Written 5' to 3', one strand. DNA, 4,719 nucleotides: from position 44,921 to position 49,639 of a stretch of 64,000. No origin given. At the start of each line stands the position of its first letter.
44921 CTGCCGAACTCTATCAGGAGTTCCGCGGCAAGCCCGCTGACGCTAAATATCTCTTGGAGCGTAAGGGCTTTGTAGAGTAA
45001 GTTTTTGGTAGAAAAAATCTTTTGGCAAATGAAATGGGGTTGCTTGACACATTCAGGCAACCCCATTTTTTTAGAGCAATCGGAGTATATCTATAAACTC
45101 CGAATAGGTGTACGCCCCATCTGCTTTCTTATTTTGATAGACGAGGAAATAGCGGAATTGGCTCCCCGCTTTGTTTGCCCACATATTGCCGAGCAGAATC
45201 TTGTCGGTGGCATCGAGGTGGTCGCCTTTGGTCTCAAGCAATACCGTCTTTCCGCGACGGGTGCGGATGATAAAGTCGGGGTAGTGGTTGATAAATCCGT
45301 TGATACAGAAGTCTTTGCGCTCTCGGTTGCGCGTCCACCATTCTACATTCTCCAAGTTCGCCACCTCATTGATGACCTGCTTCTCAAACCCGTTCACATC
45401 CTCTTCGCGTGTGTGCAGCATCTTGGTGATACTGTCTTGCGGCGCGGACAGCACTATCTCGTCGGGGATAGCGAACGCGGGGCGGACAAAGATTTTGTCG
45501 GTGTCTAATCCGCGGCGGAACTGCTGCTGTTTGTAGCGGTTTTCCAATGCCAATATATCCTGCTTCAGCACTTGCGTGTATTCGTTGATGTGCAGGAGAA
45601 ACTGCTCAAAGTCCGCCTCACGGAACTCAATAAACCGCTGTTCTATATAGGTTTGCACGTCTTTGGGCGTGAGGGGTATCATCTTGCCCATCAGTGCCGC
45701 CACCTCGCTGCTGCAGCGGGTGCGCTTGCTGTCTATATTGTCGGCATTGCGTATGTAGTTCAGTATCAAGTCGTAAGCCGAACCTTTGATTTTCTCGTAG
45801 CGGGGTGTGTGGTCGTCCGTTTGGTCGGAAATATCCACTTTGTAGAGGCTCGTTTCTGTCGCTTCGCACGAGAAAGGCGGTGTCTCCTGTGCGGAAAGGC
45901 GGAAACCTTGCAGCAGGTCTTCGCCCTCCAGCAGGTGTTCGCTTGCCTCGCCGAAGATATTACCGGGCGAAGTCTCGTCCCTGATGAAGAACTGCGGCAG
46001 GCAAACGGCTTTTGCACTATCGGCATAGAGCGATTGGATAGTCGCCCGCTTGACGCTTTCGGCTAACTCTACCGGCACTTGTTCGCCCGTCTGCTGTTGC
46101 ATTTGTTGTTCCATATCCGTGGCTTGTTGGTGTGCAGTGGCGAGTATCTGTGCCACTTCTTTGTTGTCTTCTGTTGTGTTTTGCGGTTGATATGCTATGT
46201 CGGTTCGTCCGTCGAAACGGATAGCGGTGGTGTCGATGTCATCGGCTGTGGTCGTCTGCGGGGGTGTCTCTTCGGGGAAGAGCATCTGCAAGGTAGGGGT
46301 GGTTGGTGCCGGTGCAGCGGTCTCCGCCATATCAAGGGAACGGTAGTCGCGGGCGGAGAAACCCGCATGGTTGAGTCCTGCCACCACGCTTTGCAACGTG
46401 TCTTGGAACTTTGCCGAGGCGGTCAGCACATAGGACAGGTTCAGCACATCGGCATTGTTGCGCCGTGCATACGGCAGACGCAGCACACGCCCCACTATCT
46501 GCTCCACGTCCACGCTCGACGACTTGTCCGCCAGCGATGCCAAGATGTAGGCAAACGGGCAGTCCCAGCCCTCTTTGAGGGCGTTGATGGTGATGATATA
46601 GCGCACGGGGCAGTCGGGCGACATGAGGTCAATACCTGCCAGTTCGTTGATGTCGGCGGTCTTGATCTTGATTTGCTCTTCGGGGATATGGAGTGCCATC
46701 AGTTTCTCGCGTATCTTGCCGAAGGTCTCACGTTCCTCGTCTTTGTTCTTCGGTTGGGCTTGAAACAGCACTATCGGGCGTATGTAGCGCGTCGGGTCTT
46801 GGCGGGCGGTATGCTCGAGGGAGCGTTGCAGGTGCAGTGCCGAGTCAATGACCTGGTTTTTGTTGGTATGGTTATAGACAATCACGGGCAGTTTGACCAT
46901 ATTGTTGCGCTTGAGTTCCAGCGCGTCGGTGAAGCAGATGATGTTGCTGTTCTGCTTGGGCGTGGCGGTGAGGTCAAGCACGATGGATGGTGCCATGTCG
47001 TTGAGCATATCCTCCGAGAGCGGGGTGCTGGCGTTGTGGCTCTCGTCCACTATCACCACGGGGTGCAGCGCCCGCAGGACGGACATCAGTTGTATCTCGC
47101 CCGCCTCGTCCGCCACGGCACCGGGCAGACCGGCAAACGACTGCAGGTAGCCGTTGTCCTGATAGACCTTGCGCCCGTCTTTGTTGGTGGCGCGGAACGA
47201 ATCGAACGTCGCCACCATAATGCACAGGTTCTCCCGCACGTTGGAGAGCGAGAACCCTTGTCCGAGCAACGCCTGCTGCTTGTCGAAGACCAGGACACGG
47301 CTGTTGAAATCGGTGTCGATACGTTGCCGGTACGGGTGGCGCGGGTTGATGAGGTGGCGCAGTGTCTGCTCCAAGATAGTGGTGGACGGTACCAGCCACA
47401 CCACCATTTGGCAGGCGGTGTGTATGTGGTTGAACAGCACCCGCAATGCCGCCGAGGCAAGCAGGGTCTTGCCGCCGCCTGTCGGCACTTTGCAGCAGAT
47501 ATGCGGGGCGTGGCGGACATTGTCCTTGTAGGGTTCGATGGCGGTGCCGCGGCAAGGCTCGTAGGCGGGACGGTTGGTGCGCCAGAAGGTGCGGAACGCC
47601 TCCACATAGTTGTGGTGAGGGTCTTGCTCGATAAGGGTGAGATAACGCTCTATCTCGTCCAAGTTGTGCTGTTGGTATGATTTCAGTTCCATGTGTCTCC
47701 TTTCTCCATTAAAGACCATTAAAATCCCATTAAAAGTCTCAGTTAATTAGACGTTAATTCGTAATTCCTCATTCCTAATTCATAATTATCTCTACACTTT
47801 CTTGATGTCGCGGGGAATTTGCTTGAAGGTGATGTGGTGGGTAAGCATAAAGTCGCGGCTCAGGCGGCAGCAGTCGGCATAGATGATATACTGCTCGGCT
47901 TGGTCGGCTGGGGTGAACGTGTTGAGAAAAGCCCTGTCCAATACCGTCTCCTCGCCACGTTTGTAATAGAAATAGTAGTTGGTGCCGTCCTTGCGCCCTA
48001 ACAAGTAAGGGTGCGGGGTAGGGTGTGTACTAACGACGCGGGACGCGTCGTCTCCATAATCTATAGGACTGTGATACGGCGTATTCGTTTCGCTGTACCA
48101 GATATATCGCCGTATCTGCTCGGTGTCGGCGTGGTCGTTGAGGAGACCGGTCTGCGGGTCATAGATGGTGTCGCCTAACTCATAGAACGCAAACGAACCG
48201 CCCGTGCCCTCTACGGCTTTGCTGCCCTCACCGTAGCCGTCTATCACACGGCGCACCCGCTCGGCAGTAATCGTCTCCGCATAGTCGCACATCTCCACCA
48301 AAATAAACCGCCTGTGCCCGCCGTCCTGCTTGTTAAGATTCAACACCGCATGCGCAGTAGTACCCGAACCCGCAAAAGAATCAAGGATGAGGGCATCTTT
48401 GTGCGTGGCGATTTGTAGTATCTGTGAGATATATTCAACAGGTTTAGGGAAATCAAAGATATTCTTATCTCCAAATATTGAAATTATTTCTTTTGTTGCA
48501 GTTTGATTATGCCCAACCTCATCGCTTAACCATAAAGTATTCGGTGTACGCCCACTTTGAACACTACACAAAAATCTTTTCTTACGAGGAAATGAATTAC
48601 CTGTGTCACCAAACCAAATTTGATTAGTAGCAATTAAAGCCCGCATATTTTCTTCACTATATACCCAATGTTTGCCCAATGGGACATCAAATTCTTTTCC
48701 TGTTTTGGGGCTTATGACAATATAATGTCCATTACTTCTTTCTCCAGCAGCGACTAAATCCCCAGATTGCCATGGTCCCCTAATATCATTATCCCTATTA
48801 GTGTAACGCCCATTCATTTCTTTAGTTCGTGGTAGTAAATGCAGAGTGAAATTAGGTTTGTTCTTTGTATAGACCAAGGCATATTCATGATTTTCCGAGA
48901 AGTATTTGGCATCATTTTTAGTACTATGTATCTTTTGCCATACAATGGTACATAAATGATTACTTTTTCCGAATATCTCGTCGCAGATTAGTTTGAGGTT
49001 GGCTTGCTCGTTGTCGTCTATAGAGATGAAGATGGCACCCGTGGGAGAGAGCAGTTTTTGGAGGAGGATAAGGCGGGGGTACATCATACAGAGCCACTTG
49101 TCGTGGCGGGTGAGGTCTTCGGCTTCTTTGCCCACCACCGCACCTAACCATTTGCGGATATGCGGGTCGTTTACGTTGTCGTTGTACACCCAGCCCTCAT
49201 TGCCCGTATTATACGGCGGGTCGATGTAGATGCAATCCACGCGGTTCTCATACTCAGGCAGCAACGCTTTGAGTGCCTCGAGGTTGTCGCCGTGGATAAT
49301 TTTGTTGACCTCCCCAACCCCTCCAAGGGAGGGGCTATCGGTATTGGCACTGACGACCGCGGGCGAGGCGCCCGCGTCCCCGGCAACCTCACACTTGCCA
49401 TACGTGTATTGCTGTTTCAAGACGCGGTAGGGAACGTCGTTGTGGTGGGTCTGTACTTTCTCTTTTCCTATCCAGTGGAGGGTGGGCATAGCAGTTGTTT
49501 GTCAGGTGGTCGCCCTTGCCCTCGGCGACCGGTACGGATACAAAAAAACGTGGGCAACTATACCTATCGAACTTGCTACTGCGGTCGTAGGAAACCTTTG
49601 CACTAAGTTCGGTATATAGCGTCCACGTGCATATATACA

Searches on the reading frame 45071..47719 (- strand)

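Call 9: search_protein_families(library=pfam, proteins=[window:45071-47719:-], max_evalue=0.01)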
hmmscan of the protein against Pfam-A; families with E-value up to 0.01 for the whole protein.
window:45071-47719:- (882 aa): 2 families
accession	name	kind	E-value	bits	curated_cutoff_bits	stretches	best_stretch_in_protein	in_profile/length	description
PF04851.21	ResIII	-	9.2e-15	55.4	22.5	1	10-255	2-163/164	Type III restriction enzyme, res subunit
PF00270.35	DEAD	-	3.5e-05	24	26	1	73-135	16-77/167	DEAD/DEAH box helicase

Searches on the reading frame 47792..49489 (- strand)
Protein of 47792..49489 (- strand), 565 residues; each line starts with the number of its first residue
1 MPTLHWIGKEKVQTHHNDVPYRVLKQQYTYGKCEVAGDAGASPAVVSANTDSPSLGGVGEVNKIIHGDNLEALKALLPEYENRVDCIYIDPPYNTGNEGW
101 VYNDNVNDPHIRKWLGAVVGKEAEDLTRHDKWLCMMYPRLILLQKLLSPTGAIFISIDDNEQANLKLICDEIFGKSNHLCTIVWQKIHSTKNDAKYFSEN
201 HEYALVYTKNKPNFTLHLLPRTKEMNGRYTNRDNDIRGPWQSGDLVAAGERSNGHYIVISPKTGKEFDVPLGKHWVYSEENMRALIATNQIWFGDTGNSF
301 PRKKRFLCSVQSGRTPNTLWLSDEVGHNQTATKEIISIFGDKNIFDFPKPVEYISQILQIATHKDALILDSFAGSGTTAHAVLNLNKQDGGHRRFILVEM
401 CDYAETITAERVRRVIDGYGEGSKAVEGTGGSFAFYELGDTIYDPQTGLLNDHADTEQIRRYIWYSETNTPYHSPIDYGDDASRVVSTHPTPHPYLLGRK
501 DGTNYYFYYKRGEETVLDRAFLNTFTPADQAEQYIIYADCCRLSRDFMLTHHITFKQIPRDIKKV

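Call 9: search_protein_families(library=pfam, proteins=[window:47792-49489:-], max_evalue=0.01)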
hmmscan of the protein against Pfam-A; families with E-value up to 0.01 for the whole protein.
window:47792-49489:- (565 aa): 3 families
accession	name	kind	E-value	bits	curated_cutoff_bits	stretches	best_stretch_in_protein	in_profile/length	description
PF01555.25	N6_N4_Mtase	-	1.8e-41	143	26.7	1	84-404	1-215/221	DNA methylase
PF03602.21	Cons_hypoth95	-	0.00068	19.8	24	0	62-98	93-128/182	Conserved hypothetical protein 95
PF02086.21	MethyltransfD12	-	0.0084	16.3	22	0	78-105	170-200/253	D12 class N6 adenine-specific DNA methyltransferase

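Call 12: find_encoding_contigs(protein=window:47792-49489:-, flank=3000, max_places=10)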
Protein window:47792-49489:- (565 aa): 20 contigs read that carry it; 10 places shown.
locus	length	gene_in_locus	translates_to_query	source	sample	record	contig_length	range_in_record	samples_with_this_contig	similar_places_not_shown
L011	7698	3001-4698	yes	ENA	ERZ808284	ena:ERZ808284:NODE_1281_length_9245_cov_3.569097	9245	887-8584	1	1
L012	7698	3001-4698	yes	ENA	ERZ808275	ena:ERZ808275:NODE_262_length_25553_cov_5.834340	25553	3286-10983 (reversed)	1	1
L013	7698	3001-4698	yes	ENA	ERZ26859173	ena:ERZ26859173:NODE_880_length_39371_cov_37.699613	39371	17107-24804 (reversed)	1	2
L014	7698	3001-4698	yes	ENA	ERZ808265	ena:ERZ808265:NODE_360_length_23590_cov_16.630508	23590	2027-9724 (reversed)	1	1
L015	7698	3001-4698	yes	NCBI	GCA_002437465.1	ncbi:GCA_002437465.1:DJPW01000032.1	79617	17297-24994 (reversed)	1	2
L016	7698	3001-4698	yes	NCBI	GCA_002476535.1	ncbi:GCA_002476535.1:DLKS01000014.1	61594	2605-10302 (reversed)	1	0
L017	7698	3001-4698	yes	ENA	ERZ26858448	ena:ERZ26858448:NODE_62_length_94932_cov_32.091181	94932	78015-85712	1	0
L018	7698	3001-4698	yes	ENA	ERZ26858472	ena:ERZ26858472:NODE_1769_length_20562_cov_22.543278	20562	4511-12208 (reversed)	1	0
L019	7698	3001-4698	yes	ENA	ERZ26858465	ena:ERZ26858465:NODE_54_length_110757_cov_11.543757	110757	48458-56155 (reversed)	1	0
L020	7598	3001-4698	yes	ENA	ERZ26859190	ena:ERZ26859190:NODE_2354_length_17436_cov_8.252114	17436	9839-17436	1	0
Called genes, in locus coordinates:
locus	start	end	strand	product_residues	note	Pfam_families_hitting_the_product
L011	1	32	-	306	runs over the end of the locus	?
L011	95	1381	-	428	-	PF08245:Mur_ligase_M, PF02875:Mur_ligase_C (weak)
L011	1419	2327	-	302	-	PF19992:DUF6427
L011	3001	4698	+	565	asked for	PF01555:N6_N4_Mtase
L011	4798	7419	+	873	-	PF04851:ResIII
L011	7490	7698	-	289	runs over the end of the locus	?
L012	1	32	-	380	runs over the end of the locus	PF25919:BSH_CusB (weak), PF25973:BSH_CzcB, PF25967:RND-MFP_C, PF25975:CzcB_C, PF25989:YknX_C (weak)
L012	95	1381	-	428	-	PF08245:Mur_ligase_M, PF02875:Mur_ligase_C (weak)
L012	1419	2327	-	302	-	PF19992:DUF6427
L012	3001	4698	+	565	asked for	PF01555:N6_N4_Mtase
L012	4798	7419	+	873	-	PF04851:ResIII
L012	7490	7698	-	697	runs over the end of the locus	PF01432:Peptidase_M3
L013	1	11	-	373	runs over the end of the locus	PF25919:BSH_CusB (weak), PF25973:BSH_CzcB, PF25967:RND-MFP_C, PF25975:CzcB_C, PF25989:YknX_C (weak)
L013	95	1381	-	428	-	PF08245:Mur_ligase_M, PF02875:Mur_ligase_C (weak)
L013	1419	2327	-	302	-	PF19992:DUF6427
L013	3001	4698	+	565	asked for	PF01555:N6_N4_Mtase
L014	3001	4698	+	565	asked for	PF01555:N6_N4_Mtase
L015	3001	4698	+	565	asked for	PF01555:N6_N4_Mtase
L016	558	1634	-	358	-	PF02568:ThiI (faint), PF03054:tRNA_Me_trans, PF20259:tRNA_Me_trans_M, PF20258:tRNA_Me_trans_C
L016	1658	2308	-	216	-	PF01553:Acyltransferase (weak)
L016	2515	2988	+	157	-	-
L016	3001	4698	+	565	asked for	PF01555:N6_N4_Mtase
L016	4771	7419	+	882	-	PF04851:ResIII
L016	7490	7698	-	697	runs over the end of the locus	PF01432:Peptidase_M3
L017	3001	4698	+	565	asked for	PF01555:N6_N4_Mtase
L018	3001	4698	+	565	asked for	PF01555:N6_N4_Mtase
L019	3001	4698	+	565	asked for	PF01555:N6_N4_Mtase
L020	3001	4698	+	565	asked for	PF01555:N6_N4_Mtase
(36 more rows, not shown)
